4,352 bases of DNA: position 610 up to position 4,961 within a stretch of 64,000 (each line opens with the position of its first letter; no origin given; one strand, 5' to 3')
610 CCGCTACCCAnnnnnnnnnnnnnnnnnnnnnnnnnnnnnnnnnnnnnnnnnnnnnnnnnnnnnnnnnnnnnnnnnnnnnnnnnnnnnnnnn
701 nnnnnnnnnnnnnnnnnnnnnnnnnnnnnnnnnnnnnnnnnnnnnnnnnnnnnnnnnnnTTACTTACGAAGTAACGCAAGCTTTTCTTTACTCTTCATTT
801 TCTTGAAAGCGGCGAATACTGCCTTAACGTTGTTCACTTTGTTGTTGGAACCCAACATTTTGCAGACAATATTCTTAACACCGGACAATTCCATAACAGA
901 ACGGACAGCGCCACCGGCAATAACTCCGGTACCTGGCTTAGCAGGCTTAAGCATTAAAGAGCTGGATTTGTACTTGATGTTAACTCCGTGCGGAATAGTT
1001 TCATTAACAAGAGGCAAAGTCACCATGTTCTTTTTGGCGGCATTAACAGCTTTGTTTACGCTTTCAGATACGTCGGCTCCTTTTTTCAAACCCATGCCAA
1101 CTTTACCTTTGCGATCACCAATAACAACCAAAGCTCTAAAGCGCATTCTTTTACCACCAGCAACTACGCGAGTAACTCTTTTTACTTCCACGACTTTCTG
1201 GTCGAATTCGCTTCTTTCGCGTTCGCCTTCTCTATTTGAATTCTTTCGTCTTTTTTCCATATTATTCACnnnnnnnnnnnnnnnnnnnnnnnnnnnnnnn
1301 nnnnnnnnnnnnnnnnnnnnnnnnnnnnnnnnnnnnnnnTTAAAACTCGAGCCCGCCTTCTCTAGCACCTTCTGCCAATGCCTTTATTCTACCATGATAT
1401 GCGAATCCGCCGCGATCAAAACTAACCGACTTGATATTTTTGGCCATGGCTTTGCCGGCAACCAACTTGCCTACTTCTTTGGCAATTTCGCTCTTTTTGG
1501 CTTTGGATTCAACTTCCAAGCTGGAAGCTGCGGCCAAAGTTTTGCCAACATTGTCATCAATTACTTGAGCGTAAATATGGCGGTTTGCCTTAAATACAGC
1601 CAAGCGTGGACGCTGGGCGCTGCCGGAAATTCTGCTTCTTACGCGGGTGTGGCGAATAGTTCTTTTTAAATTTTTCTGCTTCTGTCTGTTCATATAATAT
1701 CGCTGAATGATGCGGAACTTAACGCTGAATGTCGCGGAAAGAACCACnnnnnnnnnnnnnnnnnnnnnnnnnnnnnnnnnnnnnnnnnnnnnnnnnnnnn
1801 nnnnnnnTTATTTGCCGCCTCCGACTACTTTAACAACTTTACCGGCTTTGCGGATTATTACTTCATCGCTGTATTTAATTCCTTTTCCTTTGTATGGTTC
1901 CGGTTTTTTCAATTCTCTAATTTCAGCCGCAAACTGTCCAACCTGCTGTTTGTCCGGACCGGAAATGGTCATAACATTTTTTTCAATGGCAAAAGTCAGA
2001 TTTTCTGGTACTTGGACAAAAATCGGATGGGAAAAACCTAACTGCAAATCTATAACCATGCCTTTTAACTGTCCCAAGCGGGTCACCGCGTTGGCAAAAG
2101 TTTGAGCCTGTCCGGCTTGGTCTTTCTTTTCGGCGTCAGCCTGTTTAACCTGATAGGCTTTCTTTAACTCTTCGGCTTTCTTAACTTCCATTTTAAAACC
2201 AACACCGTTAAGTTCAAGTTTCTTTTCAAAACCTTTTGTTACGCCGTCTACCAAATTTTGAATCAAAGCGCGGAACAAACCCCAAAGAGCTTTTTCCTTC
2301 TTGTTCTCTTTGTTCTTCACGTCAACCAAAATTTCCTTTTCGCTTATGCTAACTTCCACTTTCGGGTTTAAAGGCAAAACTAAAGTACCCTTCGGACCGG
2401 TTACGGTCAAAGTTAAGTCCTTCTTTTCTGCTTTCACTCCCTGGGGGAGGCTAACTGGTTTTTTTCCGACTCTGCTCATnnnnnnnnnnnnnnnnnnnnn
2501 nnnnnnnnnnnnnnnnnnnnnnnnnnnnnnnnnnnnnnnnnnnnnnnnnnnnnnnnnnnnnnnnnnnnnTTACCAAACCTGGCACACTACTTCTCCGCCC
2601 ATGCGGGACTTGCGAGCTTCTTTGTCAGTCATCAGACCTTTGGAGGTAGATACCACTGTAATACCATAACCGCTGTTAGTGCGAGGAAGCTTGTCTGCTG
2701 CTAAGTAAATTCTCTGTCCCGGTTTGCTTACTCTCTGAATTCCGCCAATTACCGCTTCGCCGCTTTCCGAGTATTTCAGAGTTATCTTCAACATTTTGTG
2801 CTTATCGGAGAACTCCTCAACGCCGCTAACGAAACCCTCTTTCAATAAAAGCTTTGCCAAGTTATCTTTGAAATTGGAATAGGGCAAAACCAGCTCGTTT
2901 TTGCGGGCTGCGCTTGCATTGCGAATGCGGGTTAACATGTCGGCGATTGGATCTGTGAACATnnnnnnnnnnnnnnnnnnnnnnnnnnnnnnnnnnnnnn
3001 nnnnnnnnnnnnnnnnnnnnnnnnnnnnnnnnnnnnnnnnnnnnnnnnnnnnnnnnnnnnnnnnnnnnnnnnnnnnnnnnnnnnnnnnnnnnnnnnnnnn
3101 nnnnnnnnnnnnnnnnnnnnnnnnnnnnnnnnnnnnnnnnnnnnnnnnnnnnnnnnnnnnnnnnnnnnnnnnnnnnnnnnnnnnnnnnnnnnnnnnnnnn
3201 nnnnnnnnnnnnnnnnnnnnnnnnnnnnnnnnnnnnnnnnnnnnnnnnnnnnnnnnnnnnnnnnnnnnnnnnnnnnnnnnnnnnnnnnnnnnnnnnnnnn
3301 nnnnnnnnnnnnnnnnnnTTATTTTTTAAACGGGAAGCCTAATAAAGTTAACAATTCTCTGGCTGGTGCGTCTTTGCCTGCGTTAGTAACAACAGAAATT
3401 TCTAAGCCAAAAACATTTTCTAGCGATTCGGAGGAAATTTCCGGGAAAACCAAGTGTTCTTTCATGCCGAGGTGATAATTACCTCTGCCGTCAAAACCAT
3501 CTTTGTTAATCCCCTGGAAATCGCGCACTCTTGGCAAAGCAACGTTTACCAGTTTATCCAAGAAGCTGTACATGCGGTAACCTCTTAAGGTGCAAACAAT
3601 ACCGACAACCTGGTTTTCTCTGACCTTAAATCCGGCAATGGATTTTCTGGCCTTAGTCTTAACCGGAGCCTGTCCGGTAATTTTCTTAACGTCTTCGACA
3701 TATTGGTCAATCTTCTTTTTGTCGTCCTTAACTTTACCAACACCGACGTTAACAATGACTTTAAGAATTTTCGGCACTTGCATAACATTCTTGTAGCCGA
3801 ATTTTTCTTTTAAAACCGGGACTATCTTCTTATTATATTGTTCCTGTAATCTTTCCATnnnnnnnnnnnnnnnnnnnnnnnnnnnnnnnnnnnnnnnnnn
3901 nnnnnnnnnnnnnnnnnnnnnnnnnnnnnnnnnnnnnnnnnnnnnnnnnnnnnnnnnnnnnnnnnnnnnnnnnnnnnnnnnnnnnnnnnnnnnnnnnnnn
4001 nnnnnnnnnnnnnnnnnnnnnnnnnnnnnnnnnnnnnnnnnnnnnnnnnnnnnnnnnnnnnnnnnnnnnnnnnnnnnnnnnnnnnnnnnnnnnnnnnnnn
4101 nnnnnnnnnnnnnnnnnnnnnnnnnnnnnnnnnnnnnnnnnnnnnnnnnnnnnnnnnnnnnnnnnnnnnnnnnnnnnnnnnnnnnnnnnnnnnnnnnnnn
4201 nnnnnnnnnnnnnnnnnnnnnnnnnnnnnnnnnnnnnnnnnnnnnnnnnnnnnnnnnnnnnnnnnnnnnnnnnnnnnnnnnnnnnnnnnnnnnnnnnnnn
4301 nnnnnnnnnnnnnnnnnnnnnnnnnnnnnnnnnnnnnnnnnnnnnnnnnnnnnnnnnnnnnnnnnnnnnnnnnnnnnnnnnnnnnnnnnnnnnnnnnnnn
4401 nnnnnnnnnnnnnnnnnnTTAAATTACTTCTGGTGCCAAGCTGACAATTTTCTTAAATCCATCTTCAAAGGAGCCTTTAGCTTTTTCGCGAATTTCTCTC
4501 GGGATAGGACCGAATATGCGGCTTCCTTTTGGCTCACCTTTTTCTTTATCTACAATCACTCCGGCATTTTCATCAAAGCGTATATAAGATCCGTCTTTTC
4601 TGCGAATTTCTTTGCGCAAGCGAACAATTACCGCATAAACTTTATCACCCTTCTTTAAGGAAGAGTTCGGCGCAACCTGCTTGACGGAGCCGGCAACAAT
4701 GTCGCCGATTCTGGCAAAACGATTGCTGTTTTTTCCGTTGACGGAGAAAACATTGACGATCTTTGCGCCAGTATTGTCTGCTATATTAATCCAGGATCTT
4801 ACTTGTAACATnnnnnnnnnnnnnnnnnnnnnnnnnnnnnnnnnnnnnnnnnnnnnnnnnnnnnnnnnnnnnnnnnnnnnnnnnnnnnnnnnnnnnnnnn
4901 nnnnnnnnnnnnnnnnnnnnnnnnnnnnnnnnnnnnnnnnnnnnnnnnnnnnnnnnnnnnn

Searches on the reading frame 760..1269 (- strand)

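Call 58: search_protein_families(library=pfam, proteins=[window:760-1269:-], max_evalue=0.01)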
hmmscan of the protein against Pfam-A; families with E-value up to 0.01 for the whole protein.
window:760-1269:- (169 aa): 2 families
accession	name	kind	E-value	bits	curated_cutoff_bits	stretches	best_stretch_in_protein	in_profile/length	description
PF03719.21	Ribosomal_S5_C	-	1.7e-25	88.7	21.5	1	99-168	2-71/71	Ribosomal protein S5, C-terminal domain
PF00333.26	Ribosomal_S5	-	3.4e-23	81.9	27.1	1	22-85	1-64/65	Ribosomal protein S5, N-terminal domain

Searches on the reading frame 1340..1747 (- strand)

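Call 58: search_protein_families(library=pfam, proteins=[window:1340-1747:-], max_evalue=0.01)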
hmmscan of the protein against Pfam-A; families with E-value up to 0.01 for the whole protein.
window:1340-1747:- (135 aa): 1 family
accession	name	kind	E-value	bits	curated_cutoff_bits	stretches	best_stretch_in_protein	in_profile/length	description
PF00861.27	Ribosomal_L18p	-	8.6e-43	145.8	27.8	1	24-135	2-116/116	Ribosomal L18 of archaea, bacteria, mitoch. and chloroplast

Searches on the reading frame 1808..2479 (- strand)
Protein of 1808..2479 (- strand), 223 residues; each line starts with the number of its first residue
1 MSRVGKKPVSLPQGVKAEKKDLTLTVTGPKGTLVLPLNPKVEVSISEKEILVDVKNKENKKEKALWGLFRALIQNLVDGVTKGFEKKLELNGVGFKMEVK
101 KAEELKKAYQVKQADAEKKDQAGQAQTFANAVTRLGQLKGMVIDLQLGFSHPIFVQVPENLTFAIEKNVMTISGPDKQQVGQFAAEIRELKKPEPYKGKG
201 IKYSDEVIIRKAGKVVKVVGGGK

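Call 58: search_protein_families(library=pfam, proteins=[window:1808-2479:-], max_evalue=0.01)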
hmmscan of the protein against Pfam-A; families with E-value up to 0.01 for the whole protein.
window:1808-2479:- (223 aa): 1 family
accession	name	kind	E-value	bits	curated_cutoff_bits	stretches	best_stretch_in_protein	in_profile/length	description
PF00347.28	Ribosomal_L6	-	1.3e-32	112.8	27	2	138-203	9-79/80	Ribosomal protein L6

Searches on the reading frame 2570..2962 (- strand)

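Call 58: search_protein_families(library=pfam, proteins=[window:2570-2962:-], max_evalue=0.01)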
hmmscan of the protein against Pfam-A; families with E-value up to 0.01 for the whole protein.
window:2570-2962:- (130 aa): 1 family
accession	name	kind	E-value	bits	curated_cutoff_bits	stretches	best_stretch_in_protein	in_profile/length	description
PF00410.24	Ribosomal_S8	-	3.3e-46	156.8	24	1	4-130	1-126/126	Ribosomal protein S8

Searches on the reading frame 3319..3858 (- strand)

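Call 58: search_protein_families(library=pfam, proteins=[window:3319-3858:-], max_evalue=0.01)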
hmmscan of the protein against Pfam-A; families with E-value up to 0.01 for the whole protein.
window:3319-3858:- (179 aa): 2 families
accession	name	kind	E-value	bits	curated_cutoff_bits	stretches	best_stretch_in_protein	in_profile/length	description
PF00673.26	Ribosomal_L5_C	-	9.2e-33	112.7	27.8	1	85-177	2-94/94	ribosomal L5P family C-terminus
PF00281.24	Ribosomal_L5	-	1e-22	80.6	34.9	1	24-80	1-57/57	Ribosomal protein L5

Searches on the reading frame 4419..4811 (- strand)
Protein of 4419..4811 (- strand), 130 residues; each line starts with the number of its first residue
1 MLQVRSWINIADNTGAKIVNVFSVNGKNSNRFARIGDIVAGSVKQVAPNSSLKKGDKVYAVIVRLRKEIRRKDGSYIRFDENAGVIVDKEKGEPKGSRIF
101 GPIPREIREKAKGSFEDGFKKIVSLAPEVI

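Call 57: search_protein_families(library=pfam, proteins=[window:4419-4811:-], max_evalue=0.01)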
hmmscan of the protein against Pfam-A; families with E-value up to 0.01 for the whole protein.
window:4419-4811:- (130 aa): 1 family
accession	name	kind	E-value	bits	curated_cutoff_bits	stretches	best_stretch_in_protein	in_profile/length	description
PF00238.24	Ribosomal_L14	-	1.6e-42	144.7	23.6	1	1-130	1-122/122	Ribosomal protein L14p/L23e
